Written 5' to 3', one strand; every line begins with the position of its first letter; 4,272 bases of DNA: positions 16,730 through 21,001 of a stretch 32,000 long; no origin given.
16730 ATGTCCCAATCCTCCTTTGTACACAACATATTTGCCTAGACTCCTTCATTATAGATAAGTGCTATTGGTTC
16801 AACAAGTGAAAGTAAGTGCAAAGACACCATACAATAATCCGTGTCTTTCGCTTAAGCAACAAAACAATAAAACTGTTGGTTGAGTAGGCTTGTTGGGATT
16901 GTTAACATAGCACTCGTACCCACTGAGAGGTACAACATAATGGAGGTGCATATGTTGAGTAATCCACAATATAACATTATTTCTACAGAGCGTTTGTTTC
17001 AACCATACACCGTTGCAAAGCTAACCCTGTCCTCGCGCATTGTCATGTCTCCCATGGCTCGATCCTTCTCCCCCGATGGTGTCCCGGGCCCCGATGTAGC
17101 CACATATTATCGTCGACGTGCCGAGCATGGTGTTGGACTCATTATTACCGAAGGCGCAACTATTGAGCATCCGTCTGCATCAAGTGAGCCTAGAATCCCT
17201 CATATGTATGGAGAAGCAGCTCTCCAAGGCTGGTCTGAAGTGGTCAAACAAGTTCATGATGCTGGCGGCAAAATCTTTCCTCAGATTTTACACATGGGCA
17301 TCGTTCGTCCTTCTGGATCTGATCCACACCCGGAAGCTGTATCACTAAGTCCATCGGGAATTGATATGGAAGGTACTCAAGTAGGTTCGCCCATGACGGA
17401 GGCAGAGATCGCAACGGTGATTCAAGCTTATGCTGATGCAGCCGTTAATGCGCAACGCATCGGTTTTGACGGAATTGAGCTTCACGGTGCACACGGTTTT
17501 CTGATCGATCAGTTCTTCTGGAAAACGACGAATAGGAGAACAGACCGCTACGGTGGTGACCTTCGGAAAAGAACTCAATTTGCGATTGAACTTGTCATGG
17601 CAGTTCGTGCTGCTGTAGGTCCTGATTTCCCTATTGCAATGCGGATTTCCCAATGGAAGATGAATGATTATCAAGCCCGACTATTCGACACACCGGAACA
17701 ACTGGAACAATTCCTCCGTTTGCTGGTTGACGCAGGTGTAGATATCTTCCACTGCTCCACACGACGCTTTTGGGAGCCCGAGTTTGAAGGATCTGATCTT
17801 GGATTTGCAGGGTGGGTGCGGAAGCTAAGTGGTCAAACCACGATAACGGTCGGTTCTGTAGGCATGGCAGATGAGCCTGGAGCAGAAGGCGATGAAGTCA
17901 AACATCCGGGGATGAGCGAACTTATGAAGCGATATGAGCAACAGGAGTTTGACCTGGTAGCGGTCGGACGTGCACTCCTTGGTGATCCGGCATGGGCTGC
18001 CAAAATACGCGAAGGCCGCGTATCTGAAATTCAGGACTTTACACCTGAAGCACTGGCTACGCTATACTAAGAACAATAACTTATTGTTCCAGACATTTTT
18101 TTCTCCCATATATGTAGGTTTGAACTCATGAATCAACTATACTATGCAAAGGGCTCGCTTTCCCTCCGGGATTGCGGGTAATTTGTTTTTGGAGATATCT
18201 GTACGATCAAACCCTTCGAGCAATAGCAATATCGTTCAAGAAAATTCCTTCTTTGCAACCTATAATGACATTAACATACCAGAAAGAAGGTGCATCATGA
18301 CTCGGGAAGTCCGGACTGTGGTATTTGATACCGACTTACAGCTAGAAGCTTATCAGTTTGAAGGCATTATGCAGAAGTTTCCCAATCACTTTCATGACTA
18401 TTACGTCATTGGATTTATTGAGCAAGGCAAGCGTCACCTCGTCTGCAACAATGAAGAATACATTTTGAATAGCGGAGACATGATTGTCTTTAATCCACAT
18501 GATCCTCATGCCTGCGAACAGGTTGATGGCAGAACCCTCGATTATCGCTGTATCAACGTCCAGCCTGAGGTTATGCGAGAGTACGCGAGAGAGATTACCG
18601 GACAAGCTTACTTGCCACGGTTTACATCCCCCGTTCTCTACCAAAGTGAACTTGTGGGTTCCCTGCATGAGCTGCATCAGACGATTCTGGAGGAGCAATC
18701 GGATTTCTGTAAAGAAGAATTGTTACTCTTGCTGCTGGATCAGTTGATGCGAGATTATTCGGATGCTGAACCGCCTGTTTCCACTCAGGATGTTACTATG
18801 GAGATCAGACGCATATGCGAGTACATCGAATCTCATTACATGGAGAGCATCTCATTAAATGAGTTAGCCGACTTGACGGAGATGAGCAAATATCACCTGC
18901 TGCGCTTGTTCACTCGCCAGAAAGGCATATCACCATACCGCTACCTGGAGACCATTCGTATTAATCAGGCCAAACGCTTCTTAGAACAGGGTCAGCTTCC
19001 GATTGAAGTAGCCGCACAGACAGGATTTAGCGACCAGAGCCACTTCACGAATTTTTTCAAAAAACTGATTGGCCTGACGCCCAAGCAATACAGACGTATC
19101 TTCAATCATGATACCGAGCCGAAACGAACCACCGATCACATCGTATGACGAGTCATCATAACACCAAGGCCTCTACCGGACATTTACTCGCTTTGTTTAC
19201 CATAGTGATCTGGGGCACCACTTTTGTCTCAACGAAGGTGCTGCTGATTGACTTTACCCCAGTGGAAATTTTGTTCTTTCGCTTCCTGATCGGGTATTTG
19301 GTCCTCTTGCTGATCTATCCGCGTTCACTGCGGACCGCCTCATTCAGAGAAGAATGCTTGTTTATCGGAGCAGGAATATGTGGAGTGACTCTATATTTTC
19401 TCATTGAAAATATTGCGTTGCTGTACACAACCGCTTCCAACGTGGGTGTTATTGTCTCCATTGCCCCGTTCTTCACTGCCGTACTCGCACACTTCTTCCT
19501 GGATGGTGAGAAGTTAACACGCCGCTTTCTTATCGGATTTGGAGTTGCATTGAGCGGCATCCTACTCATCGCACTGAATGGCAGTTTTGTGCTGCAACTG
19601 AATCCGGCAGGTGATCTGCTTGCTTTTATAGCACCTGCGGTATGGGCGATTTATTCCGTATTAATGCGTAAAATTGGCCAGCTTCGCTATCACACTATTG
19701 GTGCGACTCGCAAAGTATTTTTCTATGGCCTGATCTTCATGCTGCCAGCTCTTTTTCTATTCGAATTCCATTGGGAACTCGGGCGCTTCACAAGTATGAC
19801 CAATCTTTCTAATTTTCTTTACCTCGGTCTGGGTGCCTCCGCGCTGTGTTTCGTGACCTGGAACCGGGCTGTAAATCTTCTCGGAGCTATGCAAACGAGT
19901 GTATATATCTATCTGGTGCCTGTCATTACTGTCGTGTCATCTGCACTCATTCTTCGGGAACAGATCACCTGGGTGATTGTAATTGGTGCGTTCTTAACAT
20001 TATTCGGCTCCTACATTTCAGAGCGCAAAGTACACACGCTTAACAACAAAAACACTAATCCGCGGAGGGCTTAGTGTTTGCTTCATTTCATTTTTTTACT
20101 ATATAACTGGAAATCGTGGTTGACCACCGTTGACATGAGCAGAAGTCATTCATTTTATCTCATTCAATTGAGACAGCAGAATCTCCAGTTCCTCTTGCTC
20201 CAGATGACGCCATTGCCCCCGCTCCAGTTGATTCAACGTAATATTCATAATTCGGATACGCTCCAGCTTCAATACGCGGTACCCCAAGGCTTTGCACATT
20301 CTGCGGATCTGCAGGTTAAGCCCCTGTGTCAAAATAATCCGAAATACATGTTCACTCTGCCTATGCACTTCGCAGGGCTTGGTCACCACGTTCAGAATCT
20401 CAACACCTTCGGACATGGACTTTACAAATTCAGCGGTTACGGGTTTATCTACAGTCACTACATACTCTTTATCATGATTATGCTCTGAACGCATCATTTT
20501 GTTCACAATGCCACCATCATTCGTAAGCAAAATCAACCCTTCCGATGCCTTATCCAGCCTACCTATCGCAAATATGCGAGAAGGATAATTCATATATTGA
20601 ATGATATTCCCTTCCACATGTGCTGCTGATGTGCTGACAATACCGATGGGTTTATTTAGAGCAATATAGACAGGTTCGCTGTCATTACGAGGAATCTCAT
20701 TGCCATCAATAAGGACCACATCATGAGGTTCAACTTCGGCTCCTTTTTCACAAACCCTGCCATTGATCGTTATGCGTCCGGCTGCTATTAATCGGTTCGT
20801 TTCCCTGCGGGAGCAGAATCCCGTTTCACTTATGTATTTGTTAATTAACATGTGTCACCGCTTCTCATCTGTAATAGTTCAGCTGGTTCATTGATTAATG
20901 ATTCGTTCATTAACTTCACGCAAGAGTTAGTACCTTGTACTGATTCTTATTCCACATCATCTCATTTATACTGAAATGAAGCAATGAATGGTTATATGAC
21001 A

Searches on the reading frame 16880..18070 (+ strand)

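Call 66: search_protein_families(library=pfam, proteins=[window:16880-18070:+], max_evalue=0.00001)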
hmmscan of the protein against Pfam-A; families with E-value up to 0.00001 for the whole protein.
window:16880-18070:+ (396 aa): 1 family
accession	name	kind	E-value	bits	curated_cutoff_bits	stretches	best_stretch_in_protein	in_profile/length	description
PF00724.26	Oxidored_FMN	-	3.6e-64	217.6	27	1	39-381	2-340/342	NADH:flavin oxidoreductase / NADH oxidase family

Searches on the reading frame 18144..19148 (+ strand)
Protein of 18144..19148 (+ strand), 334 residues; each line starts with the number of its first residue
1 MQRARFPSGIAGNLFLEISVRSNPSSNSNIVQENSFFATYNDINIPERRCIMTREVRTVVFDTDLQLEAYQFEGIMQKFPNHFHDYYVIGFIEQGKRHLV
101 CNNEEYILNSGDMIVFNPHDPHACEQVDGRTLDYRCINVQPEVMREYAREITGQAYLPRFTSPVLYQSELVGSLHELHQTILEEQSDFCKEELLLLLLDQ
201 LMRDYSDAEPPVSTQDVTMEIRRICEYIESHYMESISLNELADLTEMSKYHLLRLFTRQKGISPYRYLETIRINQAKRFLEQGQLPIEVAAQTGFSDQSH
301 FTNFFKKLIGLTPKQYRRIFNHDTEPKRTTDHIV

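Call 66: search_protein_families(library=pfam, proteins=[window:18144-19148:+], max_evalue=0.00001)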
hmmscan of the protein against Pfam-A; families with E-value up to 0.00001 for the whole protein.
window:18144-19148:+ (334 aa): 4 families
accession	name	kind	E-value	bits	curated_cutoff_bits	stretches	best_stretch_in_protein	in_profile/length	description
PF02311.25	AraC_binding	-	3.8e-25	88.6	21.1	1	70-198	7-135/135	AraC-like ligand binding domain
PF12833.13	HTH_18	-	2.9e-23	82.4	33.6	1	241-318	1-79/80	Helix-turn-helix domain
PF00165.29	HTH_AraC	-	1.3e-15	57.5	26.6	1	288-318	13-42/42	Bacterial regulatory helix-turn-helix proteins, AraC family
PF07883.17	Cupin_2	-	6.1e-08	32.7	27.2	1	78-125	10-57/70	Cupin domain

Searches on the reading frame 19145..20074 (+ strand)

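Call 66: search_protein_families(library=pfam, proteins=[window:19145-20074:+], max_evalue=0.00001)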
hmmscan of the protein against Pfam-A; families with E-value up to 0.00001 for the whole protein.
window:19145-20074:+ (309 aa): 2 families
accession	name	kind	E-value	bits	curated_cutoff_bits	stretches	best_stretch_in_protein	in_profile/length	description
PF00892.27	EamA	-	8.1e-42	143.2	28.2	2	11-143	2-134/135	EamA-like transporter family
PF03151.22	TPT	-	1.5e-07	31.6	30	1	28-290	20-288/291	Triose-phosphate Transporter family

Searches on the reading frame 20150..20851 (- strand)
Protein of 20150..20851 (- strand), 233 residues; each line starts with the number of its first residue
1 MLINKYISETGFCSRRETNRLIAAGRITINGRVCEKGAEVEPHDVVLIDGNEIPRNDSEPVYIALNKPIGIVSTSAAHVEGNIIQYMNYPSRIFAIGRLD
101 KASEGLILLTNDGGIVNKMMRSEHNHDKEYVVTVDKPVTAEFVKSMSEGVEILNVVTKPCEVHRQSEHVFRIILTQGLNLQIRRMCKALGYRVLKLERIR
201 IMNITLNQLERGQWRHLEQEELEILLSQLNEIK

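Call 3: search_protein_families(library=pfam, proteins=[window:20150-20851:-])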
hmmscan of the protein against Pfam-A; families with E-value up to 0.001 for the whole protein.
window:20150-20851:- (233 aa): 2 families
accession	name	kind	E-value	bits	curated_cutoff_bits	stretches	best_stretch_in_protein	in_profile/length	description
PF00849.27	PseudoU_synth_2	-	2.1e-17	64.2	26.8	1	62-187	2-151/152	RNA pseudouridylate synthase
PF01479.30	S4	-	1.1e-08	35.1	22.8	1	3-46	3-48/48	S4 domain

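Call 4: search_protein_families(library=ncbifam, proteins=[window:20150-20851:-])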
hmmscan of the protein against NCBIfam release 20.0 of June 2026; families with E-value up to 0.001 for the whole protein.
window:20150-20851:- (233 aa): 6 families
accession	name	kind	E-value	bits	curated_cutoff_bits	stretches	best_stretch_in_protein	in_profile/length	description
NF007784.0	PRK10475.1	equivalog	1.6e-88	296.4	318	1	3-230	9-237/290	23S rRNA pseudouridine(2604) synthase RluF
TIGR00093.1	TIGR00093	subfamily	2.7e-45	154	109.3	1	66-218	1-160/161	pseudouridine synthase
NF008097.0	PRK10839.1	equivalog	4.4e-36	124.7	275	1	1-223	1-228/232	16S rRNA pseudouridine(516) synthase RsuA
NF007976.1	PRK10700.1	equivalog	4.6e-25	88.3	290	1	4-225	6-240/291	23S rRNA pseudouridine(2605) synthase RluB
NF008487.1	PRK11394.1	equivalog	5.6e-15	55.4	284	2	63-162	31-130/206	23S rRNA pseudouridine(2457) synthase RluE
TIGR00005.1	rluA_subfam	subfamily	3.5e-05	23.2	192.7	1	5-138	11-167/298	RluA family pseudouridine synthase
